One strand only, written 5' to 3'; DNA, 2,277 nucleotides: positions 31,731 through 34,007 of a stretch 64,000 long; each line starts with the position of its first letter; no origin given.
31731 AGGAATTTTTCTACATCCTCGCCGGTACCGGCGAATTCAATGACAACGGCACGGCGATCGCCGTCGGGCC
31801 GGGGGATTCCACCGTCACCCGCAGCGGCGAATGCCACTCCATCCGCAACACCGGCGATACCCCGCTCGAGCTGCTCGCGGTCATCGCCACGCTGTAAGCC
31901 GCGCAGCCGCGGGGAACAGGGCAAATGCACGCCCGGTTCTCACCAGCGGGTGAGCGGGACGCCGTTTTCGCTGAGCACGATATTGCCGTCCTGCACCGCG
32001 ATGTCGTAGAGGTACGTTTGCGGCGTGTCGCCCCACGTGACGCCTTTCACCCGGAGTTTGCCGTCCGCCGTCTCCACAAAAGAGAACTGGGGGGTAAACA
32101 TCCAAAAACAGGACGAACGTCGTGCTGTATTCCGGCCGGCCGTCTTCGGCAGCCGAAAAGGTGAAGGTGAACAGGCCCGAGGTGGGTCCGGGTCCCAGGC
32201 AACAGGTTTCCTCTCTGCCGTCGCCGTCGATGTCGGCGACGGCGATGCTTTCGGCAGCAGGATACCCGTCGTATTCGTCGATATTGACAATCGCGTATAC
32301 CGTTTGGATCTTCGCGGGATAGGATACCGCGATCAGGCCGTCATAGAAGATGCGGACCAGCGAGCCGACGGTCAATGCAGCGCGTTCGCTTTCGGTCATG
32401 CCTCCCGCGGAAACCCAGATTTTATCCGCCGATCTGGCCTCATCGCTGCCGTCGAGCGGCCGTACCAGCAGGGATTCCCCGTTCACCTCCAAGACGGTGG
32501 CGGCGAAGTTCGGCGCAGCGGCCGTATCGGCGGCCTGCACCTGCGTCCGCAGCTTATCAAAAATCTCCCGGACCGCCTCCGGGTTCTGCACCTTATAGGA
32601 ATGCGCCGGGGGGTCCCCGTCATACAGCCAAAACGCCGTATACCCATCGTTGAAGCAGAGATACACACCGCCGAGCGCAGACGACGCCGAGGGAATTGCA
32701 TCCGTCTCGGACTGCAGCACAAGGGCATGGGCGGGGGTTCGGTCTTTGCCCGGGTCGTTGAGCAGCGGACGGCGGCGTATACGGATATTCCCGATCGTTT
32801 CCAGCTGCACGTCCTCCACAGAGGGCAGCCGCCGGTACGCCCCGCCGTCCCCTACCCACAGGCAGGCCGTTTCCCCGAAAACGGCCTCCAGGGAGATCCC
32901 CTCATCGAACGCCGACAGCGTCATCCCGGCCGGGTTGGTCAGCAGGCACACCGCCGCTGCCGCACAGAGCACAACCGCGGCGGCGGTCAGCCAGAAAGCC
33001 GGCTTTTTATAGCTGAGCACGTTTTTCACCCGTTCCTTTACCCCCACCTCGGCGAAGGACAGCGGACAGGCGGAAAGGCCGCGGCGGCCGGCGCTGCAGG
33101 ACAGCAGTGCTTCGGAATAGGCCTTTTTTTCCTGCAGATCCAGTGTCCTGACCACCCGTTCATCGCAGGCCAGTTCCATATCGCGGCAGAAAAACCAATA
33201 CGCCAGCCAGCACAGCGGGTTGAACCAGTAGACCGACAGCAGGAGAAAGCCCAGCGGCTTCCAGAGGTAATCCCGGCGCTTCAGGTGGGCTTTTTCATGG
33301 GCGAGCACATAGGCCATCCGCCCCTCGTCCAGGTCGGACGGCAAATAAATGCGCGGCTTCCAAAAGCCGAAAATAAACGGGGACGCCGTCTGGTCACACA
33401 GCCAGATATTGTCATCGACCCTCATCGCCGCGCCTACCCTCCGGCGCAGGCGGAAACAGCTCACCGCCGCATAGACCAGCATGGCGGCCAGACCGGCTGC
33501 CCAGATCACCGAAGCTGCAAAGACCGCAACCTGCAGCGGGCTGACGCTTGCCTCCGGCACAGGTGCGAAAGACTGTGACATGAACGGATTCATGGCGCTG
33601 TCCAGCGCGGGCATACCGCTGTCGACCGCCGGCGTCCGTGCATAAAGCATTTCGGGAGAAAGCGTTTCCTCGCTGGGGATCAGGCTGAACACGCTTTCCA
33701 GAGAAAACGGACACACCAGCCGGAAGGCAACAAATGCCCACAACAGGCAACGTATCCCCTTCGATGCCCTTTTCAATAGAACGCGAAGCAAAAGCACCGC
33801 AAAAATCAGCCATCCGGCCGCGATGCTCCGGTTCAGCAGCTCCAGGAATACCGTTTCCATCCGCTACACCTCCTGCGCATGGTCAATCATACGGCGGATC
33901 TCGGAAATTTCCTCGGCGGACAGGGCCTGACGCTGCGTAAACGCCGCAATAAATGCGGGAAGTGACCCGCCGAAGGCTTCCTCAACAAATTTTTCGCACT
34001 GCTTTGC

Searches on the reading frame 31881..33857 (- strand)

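Call 87: search_protein_families(library=pfam, proteins=[window:31881-33857:-], max_evalue=0.00001)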
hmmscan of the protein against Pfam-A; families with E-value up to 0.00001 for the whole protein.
window:31881-33857:- (658 aa): 1 family
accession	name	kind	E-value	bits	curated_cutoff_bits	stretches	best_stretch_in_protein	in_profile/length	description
PF05569.17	Peptidase_M56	-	1.2e-49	169.5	31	1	6-279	2-295/296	BlaR1 peptidase M56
